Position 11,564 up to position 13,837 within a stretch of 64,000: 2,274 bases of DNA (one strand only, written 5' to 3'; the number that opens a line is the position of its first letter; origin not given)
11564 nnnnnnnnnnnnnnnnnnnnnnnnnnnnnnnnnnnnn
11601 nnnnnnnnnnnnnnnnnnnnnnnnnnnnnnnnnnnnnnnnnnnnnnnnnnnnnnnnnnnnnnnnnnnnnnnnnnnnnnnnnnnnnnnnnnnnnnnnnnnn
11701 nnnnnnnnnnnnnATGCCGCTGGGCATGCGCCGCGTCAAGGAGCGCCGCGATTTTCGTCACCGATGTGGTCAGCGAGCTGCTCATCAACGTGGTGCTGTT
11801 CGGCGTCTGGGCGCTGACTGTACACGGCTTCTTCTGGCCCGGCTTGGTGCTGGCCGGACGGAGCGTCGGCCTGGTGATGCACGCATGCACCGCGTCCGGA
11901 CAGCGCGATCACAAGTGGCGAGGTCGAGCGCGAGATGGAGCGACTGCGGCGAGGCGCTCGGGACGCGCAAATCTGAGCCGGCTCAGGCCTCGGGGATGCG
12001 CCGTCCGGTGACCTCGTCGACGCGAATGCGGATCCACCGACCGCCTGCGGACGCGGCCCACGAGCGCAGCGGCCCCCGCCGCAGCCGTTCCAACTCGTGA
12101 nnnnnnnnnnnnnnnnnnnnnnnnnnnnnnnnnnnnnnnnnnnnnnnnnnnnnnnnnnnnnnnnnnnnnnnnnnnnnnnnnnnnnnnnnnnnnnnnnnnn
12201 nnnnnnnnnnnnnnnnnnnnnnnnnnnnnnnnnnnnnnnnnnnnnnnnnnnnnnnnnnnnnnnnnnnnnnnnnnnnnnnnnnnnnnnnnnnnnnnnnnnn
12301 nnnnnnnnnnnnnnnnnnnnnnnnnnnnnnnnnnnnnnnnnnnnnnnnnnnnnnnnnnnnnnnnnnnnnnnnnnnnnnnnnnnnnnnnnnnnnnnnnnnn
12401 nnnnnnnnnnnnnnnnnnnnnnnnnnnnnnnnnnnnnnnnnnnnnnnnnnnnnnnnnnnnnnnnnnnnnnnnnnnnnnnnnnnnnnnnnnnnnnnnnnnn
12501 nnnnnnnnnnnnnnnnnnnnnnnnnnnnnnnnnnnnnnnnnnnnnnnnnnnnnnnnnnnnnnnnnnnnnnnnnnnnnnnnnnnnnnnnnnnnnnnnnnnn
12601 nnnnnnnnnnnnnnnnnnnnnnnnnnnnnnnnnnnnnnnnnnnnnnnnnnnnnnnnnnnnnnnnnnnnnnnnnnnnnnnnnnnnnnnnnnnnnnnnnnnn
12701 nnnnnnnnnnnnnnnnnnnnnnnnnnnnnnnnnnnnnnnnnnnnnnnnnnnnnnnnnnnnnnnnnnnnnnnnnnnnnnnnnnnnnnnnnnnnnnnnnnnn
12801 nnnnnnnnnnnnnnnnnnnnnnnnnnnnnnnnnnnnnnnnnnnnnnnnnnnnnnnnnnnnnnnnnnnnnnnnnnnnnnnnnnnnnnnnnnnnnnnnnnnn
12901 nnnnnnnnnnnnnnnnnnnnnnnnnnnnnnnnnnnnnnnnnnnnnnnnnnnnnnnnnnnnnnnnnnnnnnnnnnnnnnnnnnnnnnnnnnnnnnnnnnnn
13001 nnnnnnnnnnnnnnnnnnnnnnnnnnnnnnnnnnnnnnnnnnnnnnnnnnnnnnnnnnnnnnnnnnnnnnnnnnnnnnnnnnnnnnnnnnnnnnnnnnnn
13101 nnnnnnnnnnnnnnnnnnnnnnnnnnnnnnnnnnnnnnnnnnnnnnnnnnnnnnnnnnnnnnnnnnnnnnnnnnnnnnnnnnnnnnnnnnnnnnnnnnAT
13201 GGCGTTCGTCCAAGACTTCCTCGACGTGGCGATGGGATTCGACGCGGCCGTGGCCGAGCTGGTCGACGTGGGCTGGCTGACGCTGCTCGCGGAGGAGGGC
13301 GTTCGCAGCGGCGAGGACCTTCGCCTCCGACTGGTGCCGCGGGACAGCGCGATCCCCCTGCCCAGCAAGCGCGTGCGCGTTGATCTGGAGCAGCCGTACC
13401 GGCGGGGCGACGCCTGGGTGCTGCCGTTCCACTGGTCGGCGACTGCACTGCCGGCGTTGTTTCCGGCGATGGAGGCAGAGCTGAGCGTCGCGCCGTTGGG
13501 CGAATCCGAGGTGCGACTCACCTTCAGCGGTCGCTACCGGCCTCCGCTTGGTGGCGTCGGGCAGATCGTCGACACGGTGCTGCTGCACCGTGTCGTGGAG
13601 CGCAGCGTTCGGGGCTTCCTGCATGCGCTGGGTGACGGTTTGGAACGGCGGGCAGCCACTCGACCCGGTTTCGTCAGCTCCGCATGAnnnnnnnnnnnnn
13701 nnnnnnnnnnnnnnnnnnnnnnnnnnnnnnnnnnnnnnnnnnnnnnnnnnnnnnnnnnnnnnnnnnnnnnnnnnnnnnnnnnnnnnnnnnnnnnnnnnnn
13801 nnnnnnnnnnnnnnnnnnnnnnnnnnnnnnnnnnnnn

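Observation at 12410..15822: USP - GAF histidine kinase - NarL regulator operon (DevR/DevS-like) inside the bracketed segment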

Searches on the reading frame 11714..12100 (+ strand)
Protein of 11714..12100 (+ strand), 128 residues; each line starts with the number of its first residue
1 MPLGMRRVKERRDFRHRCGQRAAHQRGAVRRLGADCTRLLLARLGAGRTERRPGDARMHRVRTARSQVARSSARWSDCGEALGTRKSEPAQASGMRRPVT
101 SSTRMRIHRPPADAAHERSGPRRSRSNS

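Call 53: search_protein_families(library=pfam, proteins=[window:11714-12100:+], max_evalue=0.01)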
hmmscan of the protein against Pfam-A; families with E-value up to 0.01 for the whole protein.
window:11714-12100:+ (128 aa): 0 families

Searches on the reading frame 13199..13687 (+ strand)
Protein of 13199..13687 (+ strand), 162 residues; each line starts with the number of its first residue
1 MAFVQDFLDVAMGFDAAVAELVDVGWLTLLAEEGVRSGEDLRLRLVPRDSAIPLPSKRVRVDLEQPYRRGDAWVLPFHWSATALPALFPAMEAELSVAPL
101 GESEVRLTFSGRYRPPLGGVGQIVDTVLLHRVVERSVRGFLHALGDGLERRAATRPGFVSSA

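Call 5: search_protein_families(library=pfam, proteins=[window:13199-13687:+], max_evalue=0.01)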
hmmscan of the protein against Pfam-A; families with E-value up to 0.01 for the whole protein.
window:13199-13687:+ (162 aa): 1 family
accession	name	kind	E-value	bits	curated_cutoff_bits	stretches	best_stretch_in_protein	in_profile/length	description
PF10604.15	Polyketide_cyc2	-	0.0051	17.5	27.4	1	91-145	87-138/142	Polyketide cyclase / dehydrase and lipid transport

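Call 11: search_protein_families(library=ncbifam, proteins=[window:13199-13684:+], max_evalue=0.001)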
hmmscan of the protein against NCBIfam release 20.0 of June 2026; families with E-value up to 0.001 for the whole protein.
window:13199-13684:+ (162 aa): 0 families

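Call 33: find_homologous_proteins(query=window:13199-13684:+, max_evalue=0.00001)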
Query window:13199-13684:+ (162 aa): 18 proteins with E <= 0.00001 among 421 candidates.
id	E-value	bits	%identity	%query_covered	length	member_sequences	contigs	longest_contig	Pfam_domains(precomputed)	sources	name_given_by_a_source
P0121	1.3e-72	261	73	100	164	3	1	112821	-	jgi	jgi:hypothetical protein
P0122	4.9e-72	259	73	100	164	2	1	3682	-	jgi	jgi:hypothetical protein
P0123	8.1e-72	258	75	92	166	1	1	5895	-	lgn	-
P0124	2.8e-71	256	74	100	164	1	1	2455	-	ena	-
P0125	3.8e-70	253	70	100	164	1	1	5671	-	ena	-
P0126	6.4e-70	252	100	72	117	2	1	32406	-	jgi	jgi:hypothetical protein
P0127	5.9e-69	249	73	100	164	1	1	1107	-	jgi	jgi:hypothetical protein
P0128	1.5e-65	238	69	100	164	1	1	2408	-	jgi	jgi:hypothetical protein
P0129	3.2e-65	237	68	100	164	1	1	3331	-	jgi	jgi:hypothetical protein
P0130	2.2e-58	215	67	96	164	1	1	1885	-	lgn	-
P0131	5.2e-57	210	64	99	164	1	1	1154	-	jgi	jgi:hypothetical protein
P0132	1.2e-55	206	65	91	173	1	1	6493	-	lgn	-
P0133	4.1e-53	197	64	91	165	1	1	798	-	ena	-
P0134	1.1e-52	196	62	92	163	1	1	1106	-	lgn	-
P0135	2.1e-52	195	59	100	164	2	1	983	-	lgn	-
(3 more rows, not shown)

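Call 42: predict_structure(alignment_id=A4)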
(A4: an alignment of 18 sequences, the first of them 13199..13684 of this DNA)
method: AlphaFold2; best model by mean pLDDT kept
length: 162 residues; sequences in the alignment: 18
mean_pLDDT: 72.9   pTM: 0.70
mean pLDDT of the five models: 72.9, 68.5, 68.4, 67.0, 66.3
residues with pLDDT >= 90: 37; 70-90: 60; 50-70: 47; < 50: 18
segments of 3 or more residues with pLDDT < 50: 38-43, 119-121, 156-162
pLDDT, mean of each block of 10 residues (from residue 1): 90 90 64 48 55 58 86 87 59 91 93 68 64 79 84 58 35
secondary structure, 60 per line:
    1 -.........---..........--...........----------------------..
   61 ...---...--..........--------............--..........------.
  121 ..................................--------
elements in order: E2-10 H14-23 H26-36 E59-63 E67-69 E72-81 E90-101 E104-113 H120-154

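Call 96: search_protein_representatives(alignment_id=A4)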
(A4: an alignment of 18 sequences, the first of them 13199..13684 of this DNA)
Query: 18 sequences, 164 profile positions. Proteins with E-value up to 0.001 (for the whole library): 1963; up to 1e-10: 702; up to 1e-30: 13. The best 150 are listed.
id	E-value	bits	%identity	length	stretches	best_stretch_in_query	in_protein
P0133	1.3e-77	275.4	-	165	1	1-162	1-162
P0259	2.2e-43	164.0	-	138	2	56-155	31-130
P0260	3.6e-37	143.8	-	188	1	3-155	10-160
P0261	3.2e-35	137.5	-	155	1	3-156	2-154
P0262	3.6e-35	137.3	-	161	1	3-154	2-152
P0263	5.9e-34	133.3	-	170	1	4-152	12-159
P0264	2.2e-32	128.2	-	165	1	3-156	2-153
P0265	2.3e-32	128.2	-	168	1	3-155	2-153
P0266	1.0e-31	126.1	-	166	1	3-155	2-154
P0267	1.7e-31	125.4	-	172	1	3-155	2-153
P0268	2.1e-31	125.1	-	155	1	3-152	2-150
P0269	3.2e-31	124.5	-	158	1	3-156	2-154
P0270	6.2e-31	123.5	-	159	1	3-148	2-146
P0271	1.2e-30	122.6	-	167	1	3-156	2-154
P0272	1.9e-30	121.9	-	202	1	2-156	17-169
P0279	1.1e-28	116.2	-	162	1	3-153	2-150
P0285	8.2e-28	113.3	-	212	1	3-154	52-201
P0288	3.2e-27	111.4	-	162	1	3-156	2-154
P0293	1.1e-26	109.7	-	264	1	3-163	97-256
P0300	7.5e-26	107.0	-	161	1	3-153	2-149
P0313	3.0e-24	101.8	-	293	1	3-152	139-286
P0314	3.7e-24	101.5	-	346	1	3-154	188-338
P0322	1.7e-23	99.3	-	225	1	2-157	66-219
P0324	2.2e-23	99.0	-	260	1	2-152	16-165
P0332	6.0e-23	97.5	-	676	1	4-159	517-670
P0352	5.4e-22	94.4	-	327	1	2-156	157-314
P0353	8.0e-22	93.9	-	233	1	2-156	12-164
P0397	2.6e-19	85.7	-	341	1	68-156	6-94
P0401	3.4e-19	85.3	-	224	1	3-152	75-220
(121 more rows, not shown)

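Call 97: search_protein_families(library=pfam, proteins=[P0260, P0261, P0262, P0264, P0266, P0270, P0279, P0288, P0300, P0332], max_evalue=0.01)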
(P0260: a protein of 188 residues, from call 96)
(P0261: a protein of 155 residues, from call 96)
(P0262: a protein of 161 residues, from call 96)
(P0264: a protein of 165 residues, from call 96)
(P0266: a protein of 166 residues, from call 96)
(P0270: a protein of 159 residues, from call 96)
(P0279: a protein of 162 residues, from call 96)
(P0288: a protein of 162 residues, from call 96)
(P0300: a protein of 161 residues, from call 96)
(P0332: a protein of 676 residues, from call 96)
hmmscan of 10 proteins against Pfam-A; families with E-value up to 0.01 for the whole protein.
P0260 (188 aa): 1 family
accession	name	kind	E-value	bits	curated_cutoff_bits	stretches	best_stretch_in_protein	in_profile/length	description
PF10604.15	Polyketide_cyc2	-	0.0052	17.5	27.4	1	99-155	88-141/142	Polyketide cyclase / dehydrase and lipid transport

P0261 (155 aa): 1 family
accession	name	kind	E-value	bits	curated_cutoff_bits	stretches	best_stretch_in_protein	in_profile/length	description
PF10604.15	Polyketide_cyc2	-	1.7e-05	25.6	27.4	1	7-148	8-141/142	Polyketide cyclase / dehydrase and lipid transport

P0262 (161 aa): 0 families

P0264 (165 aa): 1 family
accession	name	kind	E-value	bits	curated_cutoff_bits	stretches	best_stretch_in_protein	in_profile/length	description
PF10604.15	Polyketide_cyc2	-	8.5e-05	23.3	27.4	1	86-147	82-141/142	Polyketide cyclase / dehydrase and lipid transport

P0266 (166 aa): 0 families

P0270 (159 aa): 0 families

P0279 (162 aa): 0 families

P0288 (162 aa): 0 families

P0300 (161 aa): 0 families

P0332 (676 aa): 5 families
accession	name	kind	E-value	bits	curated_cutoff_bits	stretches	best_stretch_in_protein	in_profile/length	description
PF02518.31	HATPase_c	-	2.3e-11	44.6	26.4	1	374-467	3-110/111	Histidine kinase-, DNA gyrase B-, and HSP90-like ATPase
PF07730.19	HisKA_3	-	7.3e-08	33.3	24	1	269-334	1-68/68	Histidine kinase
PF13188.13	PAS_8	-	4e-05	23.8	21.8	1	151-207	3-52/65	PAS domain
PF13581.12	HATPase_c_2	-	9.9e-05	22.8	27.4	1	380-423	35-83/127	Histidine kinase-like ATPase domain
PF00989.32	PAS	-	0.00096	19.6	22.6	1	150-185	2-37/113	PAS fold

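Call 98: search_protein_families(library=pfam, proteins=[P0313, P0314, P0352, P0293, P0397, P0324, P0322, P0401, P0353, P0285], max_evalue=0.01)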
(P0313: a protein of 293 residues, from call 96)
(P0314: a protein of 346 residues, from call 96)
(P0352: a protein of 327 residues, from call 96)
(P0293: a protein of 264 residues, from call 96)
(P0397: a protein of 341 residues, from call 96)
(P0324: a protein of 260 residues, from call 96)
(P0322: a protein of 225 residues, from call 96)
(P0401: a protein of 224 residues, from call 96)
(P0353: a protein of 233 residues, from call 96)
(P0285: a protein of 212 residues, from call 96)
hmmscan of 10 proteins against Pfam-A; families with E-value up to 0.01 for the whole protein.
P0313 (293 aa): 0 families

P0314 (346 aa): 0 families

P0352 (327 aa): 2 families
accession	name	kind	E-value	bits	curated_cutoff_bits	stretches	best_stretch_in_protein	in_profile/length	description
PF02082.26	Rrf2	-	3.9e-29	101.9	30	1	5-135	1-131/132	Iron-dependent Transcriptional regulator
PF22798.2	DUF5817_CT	-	0.0025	18.1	29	1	30-63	17-50/54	DUF5817, C-terminal domain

P0293 (264 aa): 0 families

P0397 (341 aa): 0 families

P0324 (260 aa): 0 families

P0322 (225 aa): 0 families

P0401 (224 aa): 0 families

P0353 (233 aa): 0 families

P0285 (212 aa): 0 families
